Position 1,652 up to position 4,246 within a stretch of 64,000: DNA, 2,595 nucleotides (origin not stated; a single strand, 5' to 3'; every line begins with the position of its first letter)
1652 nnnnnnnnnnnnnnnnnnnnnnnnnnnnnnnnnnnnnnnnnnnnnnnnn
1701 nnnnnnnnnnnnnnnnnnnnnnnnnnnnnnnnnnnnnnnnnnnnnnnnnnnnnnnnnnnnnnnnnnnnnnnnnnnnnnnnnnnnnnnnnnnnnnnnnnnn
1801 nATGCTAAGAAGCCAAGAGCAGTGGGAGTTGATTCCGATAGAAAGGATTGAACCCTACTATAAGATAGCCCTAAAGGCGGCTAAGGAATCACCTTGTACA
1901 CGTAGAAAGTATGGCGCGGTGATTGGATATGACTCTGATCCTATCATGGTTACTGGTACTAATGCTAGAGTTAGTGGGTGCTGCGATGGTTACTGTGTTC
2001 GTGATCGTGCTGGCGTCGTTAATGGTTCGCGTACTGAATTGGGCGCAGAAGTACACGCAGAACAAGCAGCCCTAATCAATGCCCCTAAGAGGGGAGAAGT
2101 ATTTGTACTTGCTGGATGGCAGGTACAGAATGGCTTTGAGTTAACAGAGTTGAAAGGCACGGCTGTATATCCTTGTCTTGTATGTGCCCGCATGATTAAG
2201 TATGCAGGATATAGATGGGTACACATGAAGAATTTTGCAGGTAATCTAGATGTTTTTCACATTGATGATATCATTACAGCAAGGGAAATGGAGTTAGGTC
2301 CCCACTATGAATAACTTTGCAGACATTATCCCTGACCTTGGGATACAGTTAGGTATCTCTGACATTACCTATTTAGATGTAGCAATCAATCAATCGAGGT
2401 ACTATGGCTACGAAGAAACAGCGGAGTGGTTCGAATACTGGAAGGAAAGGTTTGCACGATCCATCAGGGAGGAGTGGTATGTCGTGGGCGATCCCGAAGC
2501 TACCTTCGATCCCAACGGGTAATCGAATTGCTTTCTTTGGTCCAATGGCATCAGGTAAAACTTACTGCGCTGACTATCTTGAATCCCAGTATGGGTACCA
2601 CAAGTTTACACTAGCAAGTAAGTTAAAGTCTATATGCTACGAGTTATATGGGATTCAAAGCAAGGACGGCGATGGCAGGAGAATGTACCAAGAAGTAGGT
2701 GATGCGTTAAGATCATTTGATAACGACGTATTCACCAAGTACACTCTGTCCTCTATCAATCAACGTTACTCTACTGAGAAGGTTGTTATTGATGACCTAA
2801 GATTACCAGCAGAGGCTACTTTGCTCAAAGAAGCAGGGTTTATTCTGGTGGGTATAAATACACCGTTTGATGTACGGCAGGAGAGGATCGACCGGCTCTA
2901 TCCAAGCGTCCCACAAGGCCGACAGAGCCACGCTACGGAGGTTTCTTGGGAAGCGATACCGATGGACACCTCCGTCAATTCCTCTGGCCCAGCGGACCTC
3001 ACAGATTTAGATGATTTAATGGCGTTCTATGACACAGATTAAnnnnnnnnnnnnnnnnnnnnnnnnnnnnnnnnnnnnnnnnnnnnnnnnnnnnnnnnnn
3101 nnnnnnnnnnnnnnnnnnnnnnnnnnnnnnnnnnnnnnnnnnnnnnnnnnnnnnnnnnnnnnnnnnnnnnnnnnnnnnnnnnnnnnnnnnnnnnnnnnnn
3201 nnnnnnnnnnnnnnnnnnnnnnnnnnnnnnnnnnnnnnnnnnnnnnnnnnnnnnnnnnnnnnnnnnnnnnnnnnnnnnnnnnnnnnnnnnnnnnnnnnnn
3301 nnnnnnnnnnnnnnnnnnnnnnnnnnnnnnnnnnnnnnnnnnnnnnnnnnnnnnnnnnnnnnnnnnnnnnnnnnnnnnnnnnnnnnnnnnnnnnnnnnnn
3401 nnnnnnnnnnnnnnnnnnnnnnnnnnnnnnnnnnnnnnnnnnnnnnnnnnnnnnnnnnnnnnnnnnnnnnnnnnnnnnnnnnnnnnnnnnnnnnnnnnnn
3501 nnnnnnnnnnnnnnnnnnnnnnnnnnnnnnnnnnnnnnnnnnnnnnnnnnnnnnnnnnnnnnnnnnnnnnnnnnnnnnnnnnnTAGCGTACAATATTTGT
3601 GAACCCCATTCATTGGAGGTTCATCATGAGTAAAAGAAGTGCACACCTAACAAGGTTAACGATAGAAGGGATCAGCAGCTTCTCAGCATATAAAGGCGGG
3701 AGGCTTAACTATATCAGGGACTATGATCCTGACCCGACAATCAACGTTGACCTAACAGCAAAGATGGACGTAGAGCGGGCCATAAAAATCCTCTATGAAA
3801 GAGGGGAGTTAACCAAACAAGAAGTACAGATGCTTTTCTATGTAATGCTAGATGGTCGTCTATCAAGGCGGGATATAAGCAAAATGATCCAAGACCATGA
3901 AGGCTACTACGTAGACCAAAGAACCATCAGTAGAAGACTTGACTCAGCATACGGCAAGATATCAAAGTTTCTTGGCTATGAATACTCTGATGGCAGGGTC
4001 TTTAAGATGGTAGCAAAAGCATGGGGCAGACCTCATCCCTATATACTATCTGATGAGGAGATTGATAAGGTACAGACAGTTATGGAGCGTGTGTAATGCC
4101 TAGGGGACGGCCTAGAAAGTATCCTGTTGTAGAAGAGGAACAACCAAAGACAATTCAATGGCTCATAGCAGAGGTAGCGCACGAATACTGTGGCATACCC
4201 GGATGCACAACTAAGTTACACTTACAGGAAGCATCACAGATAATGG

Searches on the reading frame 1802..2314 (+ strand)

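Call 53: search_protein_families(library=pfam, proteins=[window:1802-2314:+], max_evalue=0.01)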
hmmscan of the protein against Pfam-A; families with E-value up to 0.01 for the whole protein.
window:1802-2314:+ (170 aa): 1 family
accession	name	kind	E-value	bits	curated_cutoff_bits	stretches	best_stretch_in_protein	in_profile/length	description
PF00383.29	dCMP_cyt_deam_1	-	8e-09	35.8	25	1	16-138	4-96/102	Cytidine and deoxycytidylate deaminase zinc-binding region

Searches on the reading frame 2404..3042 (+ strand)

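Call 53: search_protein_families(library=pfam, proteins=[window:2404-3042:+], max_evalue=0.01)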
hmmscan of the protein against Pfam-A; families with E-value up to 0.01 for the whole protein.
window:2404-3042:+ (212 aa): 2 families
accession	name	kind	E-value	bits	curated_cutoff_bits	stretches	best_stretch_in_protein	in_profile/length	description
PF13238.12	AAA_18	-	3.9e-06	27.8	29.4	1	42-163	1-109/128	AAA domain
PF21448.3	DNMK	-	4.2e-05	23.7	27.1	0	43-87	4-48/232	Deoxynucleotide monophosphate kinase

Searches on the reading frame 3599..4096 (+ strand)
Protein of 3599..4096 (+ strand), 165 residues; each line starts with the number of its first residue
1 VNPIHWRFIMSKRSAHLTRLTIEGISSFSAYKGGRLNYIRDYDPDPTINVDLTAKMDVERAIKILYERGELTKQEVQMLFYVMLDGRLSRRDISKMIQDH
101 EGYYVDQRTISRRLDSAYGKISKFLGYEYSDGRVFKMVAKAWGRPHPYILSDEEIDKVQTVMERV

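Call 14: search_protein_families(library=phrogs, proteins=[window:3599-4096:+], max_evalue=0.00001)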
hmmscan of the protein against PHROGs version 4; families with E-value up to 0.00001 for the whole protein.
window:3599-4096:+ (165 aa): 0 families

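Call 53: search_protein_families(library=pfam, proteins=[window:3599-4096:+], max_evalue=0.01)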
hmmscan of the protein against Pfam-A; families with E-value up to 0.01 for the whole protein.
window:3599-4096:+ (165 aa): 0 families

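Call 73: search_protein_families(library=ncbifam, proteins=[window:3599-4096:+], max_evalue=0.01)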
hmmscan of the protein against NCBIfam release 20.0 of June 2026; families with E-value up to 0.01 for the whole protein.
window:3599-4096:+ (165 aa): 0 families

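Call 74: search_solved_structures(query=window:3626-4093:+, max_evalue=10, show_alignments=2)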
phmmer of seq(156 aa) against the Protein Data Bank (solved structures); distinct sequences matched with E-value up to 10: 0.

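Call 75: search_protein_families(library=pfam, proteins=[window:3626-4093:+], max_evalue=10)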
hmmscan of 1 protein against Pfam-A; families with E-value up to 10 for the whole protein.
seq(156 aa): 1 family
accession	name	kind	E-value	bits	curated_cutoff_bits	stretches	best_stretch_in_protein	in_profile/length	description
PF13565.12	HTH_32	-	0.033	15.2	33.7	1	66-105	45-73/73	Homeodomain-like domain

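Call 76: search_protein_families(library=phrogs, proteins=[window:3599-4096:+], max_evalue=0.01)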
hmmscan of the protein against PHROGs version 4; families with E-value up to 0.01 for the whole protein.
window:3599-4096:+ (165 aa): 0 families
